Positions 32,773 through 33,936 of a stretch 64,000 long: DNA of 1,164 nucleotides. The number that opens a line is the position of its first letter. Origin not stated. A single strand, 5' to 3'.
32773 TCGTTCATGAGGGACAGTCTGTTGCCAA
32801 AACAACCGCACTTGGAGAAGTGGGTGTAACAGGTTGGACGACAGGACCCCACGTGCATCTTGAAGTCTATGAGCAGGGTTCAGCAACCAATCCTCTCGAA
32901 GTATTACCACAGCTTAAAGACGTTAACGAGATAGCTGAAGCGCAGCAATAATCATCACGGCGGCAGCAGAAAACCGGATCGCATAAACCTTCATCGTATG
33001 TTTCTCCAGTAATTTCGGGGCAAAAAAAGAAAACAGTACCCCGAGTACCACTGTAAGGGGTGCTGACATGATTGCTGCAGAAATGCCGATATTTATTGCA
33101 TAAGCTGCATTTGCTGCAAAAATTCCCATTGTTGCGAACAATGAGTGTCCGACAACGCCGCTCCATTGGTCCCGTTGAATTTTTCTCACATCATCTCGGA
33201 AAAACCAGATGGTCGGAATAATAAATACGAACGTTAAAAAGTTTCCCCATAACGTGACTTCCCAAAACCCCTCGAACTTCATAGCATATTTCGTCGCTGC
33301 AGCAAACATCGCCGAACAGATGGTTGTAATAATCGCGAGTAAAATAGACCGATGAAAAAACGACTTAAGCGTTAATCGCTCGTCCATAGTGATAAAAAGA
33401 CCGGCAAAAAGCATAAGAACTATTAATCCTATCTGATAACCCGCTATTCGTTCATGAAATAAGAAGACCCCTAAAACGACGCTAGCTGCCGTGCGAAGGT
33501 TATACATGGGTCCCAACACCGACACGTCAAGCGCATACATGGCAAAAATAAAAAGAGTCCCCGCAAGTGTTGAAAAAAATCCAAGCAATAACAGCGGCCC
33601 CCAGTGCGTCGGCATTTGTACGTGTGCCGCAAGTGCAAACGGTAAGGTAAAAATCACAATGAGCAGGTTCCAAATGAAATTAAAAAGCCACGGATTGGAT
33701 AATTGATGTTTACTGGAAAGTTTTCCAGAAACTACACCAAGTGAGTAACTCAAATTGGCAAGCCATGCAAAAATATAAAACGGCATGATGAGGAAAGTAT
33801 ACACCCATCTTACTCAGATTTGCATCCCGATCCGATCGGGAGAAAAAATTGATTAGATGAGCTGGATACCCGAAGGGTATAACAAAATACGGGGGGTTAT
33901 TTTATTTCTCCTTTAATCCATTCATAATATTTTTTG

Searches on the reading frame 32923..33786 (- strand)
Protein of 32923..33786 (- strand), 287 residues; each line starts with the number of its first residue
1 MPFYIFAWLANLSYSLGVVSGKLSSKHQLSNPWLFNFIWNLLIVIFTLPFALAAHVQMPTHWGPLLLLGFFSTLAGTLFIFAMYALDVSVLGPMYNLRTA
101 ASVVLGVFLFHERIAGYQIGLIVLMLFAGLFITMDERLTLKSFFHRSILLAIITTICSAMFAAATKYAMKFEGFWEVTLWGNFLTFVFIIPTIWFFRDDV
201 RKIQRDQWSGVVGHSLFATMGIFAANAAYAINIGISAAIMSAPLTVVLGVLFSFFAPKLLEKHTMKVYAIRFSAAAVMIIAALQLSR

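Call 10: search_protein_families(library=pfam, proteins=[window:32923-33786:-], max_evalue=0.01)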
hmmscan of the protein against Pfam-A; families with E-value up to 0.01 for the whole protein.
window:32923-33786:- (287 aa): 1 family
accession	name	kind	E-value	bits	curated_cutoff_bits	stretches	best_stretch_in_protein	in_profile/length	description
PF00892.27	EamA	-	5.1e-13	49.9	28.2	2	4-133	4-134/135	EamA-like transporter family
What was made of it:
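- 32923..33786 (-): EamA/DMT transporter gene downstream of copy A (287 aa, start MPFY). Pfam PF00892 (call 10).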

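Call 13: find_encoding_contigs(protein=window:32923-33786:-, flank=10000, max_places=10)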
Protein window:32923-33786:- (287 aa): 1 contig read that carries it; 1 place shown.
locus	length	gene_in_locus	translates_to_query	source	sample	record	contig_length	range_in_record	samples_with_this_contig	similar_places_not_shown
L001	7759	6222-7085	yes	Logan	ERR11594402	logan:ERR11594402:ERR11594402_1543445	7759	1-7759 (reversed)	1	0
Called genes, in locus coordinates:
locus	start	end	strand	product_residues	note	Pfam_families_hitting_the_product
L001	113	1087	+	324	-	-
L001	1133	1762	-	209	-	PF00834:Ribul_P_3_epim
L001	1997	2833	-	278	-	PF06026:Rib_5-P_isom_A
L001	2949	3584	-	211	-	PF18958:DUF5700 (weak), PF10026:DUF2268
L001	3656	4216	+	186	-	-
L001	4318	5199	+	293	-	PF12146:Hydrolase_4 (weak), PF00561:Abhydrolase_1 (weak), PF12697:Abhydrolase_6, PF08538:DUF1749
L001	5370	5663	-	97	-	-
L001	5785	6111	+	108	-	PF03091:CutA1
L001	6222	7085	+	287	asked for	PF00892:EamA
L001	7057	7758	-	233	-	?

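Call 36: find_homologous_proteins(query=window:32923-33786:-, max_evalue=1e-10)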
Query window:32923-33786:- (287 aa): 288 proteins with E <= 1e-10 among 7534 candidates; the best 120 are listed.
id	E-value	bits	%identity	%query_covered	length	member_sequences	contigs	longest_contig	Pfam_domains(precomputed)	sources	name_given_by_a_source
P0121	6.7e-180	615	100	100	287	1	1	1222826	PF00892.27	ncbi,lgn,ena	-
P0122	7.0e-121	421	65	100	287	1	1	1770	PF00892.27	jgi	jgi:drug/metabolite transporter (DMT)-like permease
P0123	9.4e-120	418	63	100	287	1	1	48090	PF00892.27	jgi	jgi:drug/metabolite transporter (DMT)-like permease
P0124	2.8e-118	413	64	100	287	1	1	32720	PF00892.27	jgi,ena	-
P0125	1.7e-116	407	63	100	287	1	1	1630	PF00892.27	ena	-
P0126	6.2e-114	398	60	100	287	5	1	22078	PF00892.27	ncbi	-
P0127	4.2e-112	392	62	100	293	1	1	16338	PF00892.27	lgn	-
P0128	2.9e-109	383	59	100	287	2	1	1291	PF00892.27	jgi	-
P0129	8.3e-109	382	58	100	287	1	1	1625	PF00892.27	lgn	-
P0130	3.5e-106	373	60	100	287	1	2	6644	PF00892.27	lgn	-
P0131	4.8e-106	373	60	100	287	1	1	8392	PF00892.27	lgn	-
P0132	9.1e-103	362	57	100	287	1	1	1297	PF00892.27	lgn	-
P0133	2.0e-91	325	51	100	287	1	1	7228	PF00892.27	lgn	-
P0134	8.8e-91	323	52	100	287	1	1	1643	PF00892.27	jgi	jgi:drug/metabolite transporter (DMT)-like permease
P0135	5.9e-87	310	51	100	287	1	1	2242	PF00892.27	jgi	jgi:uncharacterized membrane protein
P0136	2.3e-86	308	50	100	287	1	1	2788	PF00892.27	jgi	jgi:uncharacterized membrane protein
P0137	2.0e-85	305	51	100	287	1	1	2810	PF00892.27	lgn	-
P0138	2.6e-84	301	53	95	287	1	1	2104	PF00892.27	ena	-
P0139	4.1e-84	301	50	100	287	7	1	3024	PF00892.27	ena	-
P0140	1.4e-82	296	51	100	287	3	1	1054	PF00892.27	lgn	-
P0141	2.4e-82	295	50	100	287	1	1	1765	PF00892.27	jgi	-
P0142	2.0e-81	292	48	100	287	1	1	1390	PF00892.27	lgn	-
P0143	1.3e-80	289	49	100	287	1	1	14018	PF00892.27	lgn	-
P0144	3.2e-80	288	49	100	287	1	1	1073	PF00892.27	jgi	jgi:drug/metabolite transporter (DMT)-like permease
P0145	4.1e-80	288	50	100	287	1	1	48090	PF00892.27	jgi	jgi:drug/metabolite transporter (DMT)-like permease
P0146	1.4e-77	279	47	100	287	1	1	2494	PF00892.27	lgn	-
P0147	8.6e-77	277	47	100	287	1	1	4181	PF00892.27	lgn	-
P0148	9.5e-75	270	44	100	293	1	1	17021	PF00892.27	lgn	-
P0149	2.6e-74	269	47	99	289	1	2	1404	PF00892.27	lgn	-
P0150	2.4e-73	265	47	100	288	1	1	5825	PF00892.27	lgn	-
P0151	3.7e-73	265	46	100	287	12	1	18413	PF00892.27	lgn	-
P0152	1.1e-72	263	49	100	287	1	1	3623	PF00892.27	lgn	-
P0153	2.0e-72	262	46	100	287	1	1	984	PF00892.27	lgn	-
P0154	4.6e-71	258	46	100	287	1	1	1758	PF00892.27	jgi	jgi:drug/metabolite transporter (DMT)-like permease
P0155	8.2e-71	257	50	87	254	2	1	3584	PF00892.27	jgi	jgi:drug/metabolite transporter (DMT)-like permease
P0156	9.4e-71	257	44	100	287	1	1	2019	PF00892.27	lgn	-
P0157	9.8e-71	257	48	99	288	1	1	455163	PF00892.27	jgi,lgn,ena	jgi:drug/metabolite transporter (DMT)-like permease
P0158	1.5e-70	256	46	100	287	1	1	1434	PF00892.27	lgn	-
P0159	3.0e-70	255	48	99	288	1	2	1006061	PF00892.27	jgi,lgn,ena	jgi:drug/metabolite transporter (DMT)-like permease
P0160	5.5e-70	254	44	100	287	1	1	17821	PF00892.27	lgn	-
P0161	1.1e-69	253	44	100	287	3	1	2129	PF00892.27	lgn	-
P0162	1.3e-69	253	46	100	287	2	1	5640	PF00892.27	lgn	-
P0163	1.6e-69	253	45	100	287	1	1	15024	PF00892.27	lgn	-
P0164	2.1e-69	252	45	100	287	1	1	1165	PF00892.27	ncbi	-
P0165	2.1e-69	252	46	100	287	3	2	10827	PF00892.27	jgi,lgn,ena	jgi:drug/metabolite transporter (DMT)-like permease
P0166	2.6e-69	252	44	100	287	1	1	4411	PF00892.27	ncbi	-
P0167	4.5e-69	251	46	94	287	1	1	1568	PF00892.27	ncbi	-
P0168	5.2e-69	251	44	100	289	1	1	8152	PF00892.27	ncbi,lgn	-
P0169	7.2e-69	251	44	100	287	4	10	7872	PF00892.27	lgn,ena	-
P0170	1.7e-68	249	45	100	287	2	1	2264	PF00892.27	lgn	-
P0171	2.4e-68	249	45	100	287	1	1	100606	PF00892.27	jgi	jgi:drug/metabolite transporter (DMT)-like permease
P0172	3.2e-68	249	45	100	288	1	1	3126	PF00892.27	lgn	-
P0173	4.2e-68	248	42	100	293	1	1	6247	PF00892.27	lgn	-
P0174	5.9e-68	248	44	100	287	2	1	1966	PF00892.27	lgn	-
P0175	7.6e-68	247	43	100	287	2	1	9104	PF00892.27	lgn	-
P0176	8.7e-68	247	46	98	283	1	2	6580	PF00892.27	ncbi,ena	-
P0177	1.1e-67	247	45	100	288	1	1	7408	PF00892.27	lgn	-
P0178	1.5e-67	246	46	99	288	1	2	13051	PF00892.27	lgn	-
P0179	1.6e-67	246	44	99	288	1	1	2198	PF00892.27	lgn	-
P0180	1.9e-67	246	43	100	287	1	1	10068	PF00892.27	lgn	-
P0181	2.8e-67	245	45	99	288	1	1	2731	PF00892.27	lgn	-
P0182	2.8e-67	245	44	100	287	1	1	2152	PF00892.27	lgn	-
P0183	3.0e-67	245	45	94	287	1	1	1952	PF00892.27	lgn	-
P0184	3.0e-67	245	45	100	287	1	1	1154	PF00892.27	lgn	-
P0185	3.1e-67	245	41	92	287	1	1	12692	PF00892.27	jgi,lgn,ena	-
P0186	3.7e-67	245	43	100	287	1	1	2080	PF00892.27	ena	-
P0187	4.2e-67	245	45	100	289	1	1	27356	PF00892.27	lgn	-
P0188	6.1e-67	244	43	100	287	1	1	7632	PF00892.27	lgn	-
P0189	8.8e-67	244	45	99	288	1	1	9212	PF00892.27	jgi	jgi:drug/metabolite transporter (DMT)-like permease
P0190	9.4e-67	244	42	100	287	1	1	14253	PF00892.27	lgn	-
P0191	1.1e-66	244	45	100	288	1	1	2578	PF00892.27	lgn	-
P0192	1.1e-66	243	44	100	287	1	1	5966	PF00892.27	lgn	-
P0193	1.3e-66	243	45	100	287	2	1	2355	PF00892.27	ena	-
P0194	1.3e-66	243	44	100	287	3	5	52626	PF00892.27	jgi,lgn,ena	jgi:drug/metabolite transporter (DMT)-like permease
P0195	1.3e-66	243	42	100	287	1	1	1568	PF00892.27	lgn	-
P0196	1.4e-66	243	42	100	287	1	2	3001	PF00892.27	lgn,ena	-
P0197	1.6e-66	243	44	99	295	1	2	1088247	PF00892.27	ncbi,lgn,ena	-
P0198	1.7e-66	243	45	99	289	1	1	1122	PF00892.27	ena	-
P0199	1.9e-66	243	44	100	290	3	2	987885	PF00892.27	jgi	-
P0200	2.3e-66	242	45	100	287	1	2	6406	PF00892.27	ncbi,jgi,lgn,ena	-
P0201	2.5e-66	242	42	100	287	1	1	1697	PF00892.27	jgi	-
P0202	2.7e-66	242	43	100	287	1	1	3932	PF00892.27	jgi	jgi:drug/metabolite transporter (DMT)-like permease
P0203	2.8e-66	242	43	100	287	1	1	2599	PF00892.27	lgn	-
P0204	4.8e-66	241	43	99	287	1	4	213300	PF00892.27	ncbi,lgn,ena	-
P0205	6.0e-66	241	43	100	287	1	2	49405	PF00892.27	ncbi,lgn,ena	ncbi:MAG: hypothetical protein AAB437_00965 [Patescibacteria group bacterium]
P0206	8.6e-66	241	44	100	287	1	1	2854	PF00892.27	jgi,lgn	-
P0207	8.9e-66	241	43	100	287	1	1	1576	PF00892.27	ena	-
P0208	1.1e-65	240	43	100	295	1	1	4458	PF00892.27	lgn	-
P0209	1.1e-65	240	45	100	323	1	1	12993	PF00892.27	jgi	jgi:drug/metabolite transporter (DMT)-like permease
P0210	1.2e-65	240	42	100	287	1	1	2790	PF00892.27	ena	-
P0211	1.4e-65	240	43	100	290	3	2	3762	PF00892.27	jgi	-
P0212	1.5e-65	240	43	100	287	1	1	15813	PF00892.27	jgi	jgi:drug/metabolite transporter (DMT)-like permease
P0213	2.6e-65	239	44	99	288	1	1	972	PF00892.27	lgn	-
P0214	2.7e-65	239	41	100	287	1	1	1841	PF00892.27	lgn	-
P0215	3.2e-65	239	43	100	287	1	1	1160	PF00892.27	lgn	-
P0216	3.3e-65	239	42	100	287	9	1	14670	PF00892.27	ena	-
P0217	4.2e-65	238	43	100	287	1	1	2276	PF00892.27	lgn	-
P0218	4.3e-65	238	45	99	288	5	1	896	PF00892.27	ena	-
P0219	4.8e-65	238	42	100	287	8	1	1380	PF00892.27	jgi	-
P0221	4.9e-65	238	42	100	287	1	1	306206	PF00892.27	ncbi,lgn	-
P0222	5.2e-65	238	42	100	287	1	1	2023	PF00892.27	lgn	-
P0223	5.8e-65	238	42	100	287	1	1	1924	PF00892.27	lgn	-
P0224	5.9e-65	238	43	100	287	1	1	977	PF00892.27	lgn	-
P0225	7.9e-65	237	41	100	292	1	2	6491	PF00892.27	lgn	-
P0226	8.5e-65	237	43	98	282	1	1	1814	PF00892.27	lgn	-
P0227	1.1e-64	237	42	100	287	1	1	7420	PF00892.27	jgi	jgi:drug/metabolite transporter (DMT)-like permease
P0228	1.4e-64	237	42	100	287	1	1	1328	PF00892.27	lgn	-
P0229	1.9e-64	236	45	100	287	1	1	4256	PF00892.27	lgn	-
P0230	2.0e-64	236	43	100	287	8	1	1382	PF00892.27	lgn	-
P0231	2.6e-64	236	44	100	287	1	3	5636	PF00892.27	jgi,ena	-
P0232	2.7e-64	236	44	99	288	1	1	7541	PF00892.27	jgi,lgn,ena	-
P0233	3.1e-64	235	41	100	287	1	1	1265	PF00892.27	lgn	-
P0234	3.2e-64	235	44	99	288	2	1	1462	PF00892.27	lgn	-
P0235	3.2e-64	235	41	100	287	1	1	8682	PF00892.27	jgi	jgi:drug/metabolite transporter (DMT)-like permease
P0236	3.7e-64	235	43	100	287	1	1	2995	PF00892.27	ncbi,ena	-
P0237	3.9e-64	235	41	100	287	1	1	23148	PF00892.27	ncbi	-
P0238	4.4e-64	235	42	100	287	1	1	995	PF00892.27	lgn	-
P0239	5.0e-64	235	42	100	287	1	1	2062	PF00892.27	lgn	-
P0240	6.8e-64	234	42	100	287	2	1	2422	PF00892.27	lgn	-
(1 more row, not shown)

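Call 37: find_encoding_contigs(protein=P0124, flank=5000, max_places=3)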
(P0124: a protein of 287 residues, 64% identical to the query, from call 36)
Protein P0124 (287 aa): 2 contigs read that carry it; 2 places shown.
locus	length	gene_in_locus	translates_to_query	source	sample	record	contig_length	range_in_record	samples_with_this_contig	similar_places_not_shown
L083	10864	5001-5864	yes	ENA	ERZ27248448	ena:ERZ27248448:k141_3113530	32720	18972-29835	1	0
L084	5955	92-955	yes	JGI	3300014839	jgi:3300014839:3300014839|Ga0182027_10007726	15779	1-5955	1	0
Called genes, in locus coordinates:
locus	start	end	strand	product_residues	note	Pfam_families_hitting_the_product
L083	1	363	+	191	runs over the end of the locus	-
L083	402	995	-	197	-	PF13508:Acetyltransf_7 (weak)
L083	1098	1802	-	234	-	PF03141:Methyltransf_29 (weak), PF01209:Ubie_methyltran, PF05175:MTS, PF13489:Methyltransf_23, PF08241:Methyltransf_11, PF08242:Methyltransf_12, PF13649:Methyltransf_25, PF13847:Methyltransf_31, +3 more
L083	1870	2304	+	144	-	PF00293:NUDIX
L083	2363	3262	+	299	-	PF00892:EamA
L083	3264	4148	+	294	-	PF08538:DUF1749, PF12146:Hydrolase_4 (weak), PF00561:Abhydrolase_1 (weak), PF12697:Abhydrolase_6 (weak)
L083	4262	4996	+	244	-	PF00106:adh_short, PF08659:KR (weak), PF13561:adh_short_C2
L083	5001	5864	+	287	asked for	PF00892:EamA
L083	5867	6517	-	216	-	PF01551:Peptidase_M23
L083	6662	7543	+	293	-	PF08308:PEGA, PF08239:SH3_3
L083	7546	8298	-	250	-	PF01040:UbiA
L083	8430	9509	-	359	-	PF00953:Glycos_transf_4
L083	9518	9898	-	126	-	-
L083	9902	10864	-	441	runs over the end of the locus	-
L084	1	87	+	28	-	?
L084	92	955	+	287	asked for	PF00892:EamA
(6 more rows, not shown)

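Call 38: find_encoding_contigs(protein=P0127, flank=5000, max_places=3)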
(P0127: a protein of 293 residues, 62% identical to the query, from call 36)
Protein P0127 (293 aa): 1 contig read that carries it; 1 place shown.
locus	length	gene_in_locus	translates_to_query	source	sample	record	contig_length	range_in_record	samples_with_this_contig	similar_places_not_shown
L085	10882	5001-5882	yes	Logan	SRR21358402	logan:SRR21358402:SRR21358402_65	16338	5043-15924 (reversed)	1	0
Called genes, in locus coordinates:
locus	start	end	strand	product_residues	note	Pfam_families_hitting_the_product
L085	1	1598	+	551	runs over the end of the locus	PF00118:Cpn60_TCP1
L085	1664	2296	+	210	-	-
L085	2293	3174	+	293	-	PF12146:Hydrolase_4 (weak), PF00561:Abhydrolase_1 (weak), PF12697:Abhydrolase_6, PF08538:DUF1749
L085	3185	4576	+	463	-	PF00171:Aldedh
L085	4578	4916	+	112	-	PF05899:Cupin_3 (faint), PF07883:Cupin_2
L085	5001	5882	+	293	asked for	PF00892:EamA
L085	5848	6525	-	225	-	PF01551:Peptidase_M23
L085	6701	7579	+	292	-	PF08308:PEGA, PF08239:SH3_3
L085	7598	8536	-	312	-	PF01040:UbiA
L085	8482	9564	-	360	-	PF00953:Glycos_transf_4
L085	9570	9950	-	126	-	-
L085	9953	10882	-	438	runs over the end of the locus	-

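Call 39: find_encoding_contigs(protein=P0123, flank=5000, max_places=3)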
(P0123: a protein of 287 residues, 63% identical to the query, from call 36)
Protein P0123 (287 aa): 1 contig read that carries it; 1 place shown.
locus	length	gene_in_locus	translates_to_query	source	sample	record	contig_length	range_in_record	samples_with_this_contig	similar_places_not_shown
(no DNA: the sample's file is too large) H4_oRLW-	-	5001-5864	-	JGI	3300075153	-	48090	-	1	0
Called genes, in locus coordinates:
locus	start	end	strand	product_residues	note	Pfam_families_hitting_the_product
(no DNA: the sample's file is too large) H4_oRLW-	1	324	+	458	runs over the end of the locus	PF00171:Aldedh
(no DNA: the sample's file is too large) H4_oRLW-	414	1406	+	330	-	-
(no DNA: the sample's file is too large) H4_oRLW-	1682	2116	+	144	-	PF00293:NUDIX, PF14815:NUDIX_4 (weak)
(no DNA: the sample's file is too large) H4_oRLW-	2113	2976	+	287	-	PF08538:DUF1749, PF12697:Abhydrolase_6 (weak), PF12146:Hydrolase_4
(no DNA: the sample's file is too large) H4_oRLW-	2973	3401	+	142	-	PF13302:Acetyltransf_3, PF13420:Acetyltransf_4 (weak), PF00583:Acetyltransf_1, PF13673:Acetyltransf_10, PF13508:Acetyltransf_7, PF08445:FR47, PF12746:GNAT_acetyltran (weak)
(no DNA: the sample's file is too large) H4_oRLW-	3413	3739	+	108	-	PF03091:CutA1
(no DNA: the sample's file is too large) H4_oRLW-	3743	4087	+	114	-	PF07883:Cupin_2 (weak)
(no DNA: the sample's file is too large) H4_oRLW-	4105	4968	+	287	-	PF00892:EamA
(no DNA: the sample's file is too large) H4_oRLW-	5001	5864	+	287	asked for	PF00892:EamA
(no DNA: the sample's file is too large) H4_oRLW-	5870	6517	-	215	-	PF01551:Peptidase_M23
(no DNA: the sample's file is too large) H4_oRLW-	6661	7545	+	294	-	PF08308:PEGA, PF08239:SH3_3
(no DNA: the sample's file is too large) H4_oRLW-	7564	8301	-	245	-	PF01209:Ubie_methyltran, PF13489:Methyltransf_23, PF01728:FtsJ (weak), PF05175:MTS, PF13847:Methyltransf_31, PF08241:Methyltransf_11, PF08242:Methyltransf_12, PF13649:Methyltransf_25, +2 more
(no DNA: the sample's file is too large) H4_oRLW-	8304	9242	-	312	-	PF01040:UbiA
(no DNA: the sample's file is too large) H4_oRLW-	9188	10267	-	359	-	PF00953:Glycos_transf_4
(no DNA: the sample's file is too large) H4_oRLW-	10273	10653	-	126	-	-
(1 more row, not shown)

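Call 46: find_encoding_contigs(protein=P0126, flank=6000, max_places=3)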
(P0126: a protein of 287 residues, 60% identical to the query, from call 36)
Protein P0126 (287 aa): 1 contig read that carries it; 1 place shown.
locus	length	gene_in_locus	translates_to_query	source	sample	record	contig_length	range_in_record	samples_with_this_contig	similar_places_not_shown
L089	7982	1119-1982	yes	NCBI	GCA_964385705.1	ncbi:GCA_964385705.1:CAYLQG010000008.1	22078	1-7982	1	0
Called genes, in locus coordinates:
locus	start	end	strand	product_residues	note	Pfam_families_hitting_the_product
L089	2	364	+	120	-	?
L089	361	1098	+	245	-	PF00106:adh_short, PF08659:KR, PF13561:adh_short_C2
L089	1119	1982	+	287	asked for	PF00892:EamA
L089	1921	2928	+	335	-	PF08308:PEGA, PF08239:SH3_3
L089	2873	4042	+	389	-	PF09594:GT87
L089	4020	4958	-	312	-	PF01040:UbiA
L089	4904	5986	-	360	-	PF00953:Glycos_transf_4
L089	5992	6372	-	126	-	-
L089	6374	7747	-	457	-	-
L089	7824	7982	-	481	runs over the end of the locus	PF13641:Glyco_tranf_2_3 (weak), PF13632:Glyco_trans_2_3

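Call 58: find_encoding_contigs(protein=P0148, flank=7000, max_places=3)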
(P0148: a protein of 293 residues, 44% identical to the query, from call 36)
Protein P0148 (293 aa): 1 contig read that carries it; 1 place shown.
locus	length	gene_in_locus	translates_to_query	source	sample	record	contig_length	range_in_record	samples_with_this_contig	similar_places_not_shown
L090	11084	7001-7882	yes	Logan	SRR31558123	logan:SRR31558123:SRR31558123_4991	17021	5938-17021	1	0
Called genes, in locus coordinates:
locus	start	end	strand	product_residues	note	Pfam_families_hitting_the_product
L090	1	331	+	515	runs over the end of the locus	PF01547:SBP_bac_1, PF13416:SBP_bac_8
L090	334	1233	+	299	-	-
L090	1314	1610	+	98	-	PF00166:Cpn10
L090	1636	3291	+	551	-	-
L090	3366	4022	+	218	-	-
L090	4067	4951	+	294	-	PF12146:Hydrolase_4 (faint), PF12697:Abhydrolase_6 (weak), PF08538:DUF1749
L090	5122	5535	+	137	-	PF13302:Acetyltransf_3 (weak), PF00583:Acetyltransf_1, PF13673:Acetyltransf_10, PF13508:Acetyltransf_7, PF08445:FR47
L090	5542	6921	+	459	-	PF00171:Aldedh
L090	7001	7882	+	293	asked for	PF00892:EamA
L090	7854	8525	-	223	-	PF01551:Peptidase_M23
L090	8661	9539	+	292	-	PF08308:PEGA, PF08239:SH3_3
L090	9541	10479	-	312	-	PF01040:UbiA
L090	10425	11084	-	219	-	?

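Call 59: find_encoding_contigs(protein=P0131, flank=7000, max_places=3)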
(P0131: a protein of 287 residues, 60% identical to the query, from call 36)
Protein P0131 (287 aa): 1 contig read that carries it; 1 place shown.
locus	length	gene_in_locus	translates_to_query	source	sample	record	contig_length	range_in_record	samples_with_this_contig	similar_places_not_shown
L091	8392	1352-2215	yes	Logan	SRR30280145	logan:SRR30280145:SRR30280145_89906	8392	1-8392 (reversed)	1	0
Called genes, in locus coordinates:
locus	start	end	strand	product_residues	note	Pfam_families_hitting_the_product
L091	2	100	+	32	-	?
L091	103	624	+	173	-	PF00857:Isochorismatase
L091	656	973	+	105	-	PF03091:CutA1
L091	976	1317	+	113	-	-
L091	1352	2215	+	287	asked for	PF00892:EamA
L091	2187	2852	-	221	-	PF01551:Peptidase_M23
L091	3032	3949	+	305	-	PF08308:PEGA, PF08239:SH3_3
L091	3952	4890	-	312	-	PF01040:UbiA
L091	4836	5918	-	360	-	PF00953:Glycos_transf_4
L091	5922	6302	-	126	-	-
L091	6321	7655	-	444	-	-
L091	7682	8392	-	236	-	?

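Call 61: find_encoding_contigs(protein=P0208, flank=5000, max_places=3)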
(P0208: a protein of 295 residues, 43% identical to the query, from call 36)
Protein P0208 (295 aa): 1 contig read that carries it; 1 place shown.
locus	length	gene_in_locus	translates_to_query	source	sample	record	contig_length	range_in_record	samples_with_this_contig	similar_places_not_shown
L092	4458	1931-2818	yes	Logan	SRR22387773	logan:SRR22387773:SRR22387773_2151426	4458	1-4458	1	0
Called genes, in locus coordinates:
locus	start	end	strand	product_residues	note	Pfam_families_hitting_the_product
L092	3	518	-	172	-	?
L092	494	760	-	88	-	-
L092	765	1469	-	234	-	PF00160:Pro_isomerase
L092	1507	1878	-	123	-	PF07883:Cupin_2 (weak)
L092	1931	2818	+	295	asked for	PF00892:EamA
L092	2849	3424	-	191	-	PF03193:RsgA_GTPase (weak), PF02421:FeoB_N, PF09439:SRPRB (faint), PF01926:MMR_HSR1, PF00009:GTP_EFTU (weak)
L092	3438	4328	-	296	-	PF02645:DegV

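Call 62: find_encoding_contigs(protein=P0173, flank=5000, max_places=3)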
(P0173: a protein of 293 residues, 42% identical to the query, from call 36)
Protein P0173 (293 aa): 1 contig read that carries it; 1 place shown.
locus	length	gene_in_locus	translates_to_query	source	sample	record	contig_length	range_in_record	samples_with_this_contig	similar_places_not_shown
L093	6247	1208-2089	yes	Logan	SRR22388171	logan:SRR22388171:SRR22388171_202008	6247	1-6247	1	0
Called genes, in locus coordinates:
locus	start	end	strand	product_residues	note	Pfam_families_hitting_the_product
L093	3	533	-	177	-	?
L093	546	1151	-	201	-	-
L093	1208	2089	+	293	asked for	PF00892:EamA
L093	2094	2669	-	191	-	PF03193:RsgA_GTPase (faint), PF02421:FeoB_N, PF01926:MMR_HSR1, PF00009:GTP_EFTU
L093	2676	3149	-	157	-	-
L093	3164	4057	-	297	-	PF02645:DegV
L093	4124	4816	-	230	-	PF00535:Glycos_transf_2, PF13641:Glyco_tranf_2_3 (faint)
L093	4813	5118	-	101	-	PF01035:DNA_binding_1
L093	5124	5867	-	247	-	PF02535:Zip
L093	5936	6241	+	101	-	PF01022:HTH_5, PF13412:HTH_24 (weak)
